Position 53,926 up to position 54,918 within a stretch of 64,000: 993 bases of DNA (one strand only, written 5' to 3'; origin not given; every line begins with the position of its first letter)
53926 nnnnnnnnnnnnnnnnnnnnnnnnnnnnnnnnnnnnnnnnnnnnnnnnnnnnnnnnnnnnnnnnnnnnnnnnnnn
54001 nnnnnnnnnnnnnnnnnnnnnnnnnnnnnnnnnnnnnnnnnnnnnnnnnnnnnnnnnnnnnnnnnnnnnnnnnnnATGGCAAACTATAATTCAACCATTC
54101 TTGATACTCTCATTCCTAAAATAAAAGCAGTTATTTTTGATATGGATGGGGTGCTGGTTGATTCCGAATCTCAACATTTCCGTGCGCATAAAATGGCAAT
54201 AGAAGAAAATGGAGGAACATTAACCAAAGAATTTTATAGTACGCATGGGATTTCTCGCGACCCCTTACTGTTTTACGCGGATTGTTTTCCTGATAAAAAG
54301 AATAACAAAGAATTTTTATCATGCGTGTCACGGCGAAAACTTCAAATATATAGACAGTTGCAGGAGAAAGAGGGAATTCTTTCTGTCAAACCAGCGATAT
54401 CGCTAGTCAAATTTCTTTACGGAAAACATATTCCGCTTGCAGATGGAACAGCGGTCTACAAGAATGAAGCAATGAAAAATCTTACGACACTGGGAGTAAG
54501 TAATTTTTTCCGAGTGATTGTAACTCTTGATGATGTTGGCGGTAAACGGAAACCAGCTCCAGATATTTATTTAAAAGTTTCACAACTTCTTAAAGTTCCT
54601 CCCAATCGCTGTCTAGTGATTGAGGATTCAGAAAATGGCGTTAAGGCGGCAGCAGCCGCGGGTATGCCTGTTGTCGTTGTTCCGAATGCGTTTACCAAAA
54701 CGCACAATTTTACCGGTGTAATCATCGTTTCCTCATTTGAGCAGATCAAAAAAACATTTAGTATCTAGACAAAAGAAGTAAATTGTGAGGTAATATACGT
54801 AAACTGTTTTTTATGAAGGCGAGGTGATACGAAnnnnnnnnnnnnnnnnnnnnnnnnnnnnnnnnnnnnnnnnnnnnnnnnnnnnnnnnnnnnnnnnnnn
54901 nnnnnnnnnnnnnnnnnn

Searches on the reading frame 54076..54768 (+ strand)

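Call 13: search_protein_families(library=pfam, proteins=[window:54076-54768:+], max_evalue=0.001)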
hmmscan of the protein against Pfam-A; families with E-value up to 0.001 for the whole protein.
window:54076-54768:+ (230 aa): 3 families
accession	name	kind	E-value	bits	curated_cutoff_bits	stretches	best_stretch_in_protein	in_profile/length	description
PF13419.12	HAD_2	-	6.6e-25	88.7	23.8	1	19-202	1-178/178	Haloacid dehalogenase-like hydrolase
PF00702.32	Hydrolase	-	6.6e-22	79.3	26.4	1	16-196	1-191/191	haloacid dehalogenase-like hydrolase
PF13242.12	Hydrolase_like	-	1.2e-05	25.6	22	1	158-209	3-55/75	HAD-hyrolase-like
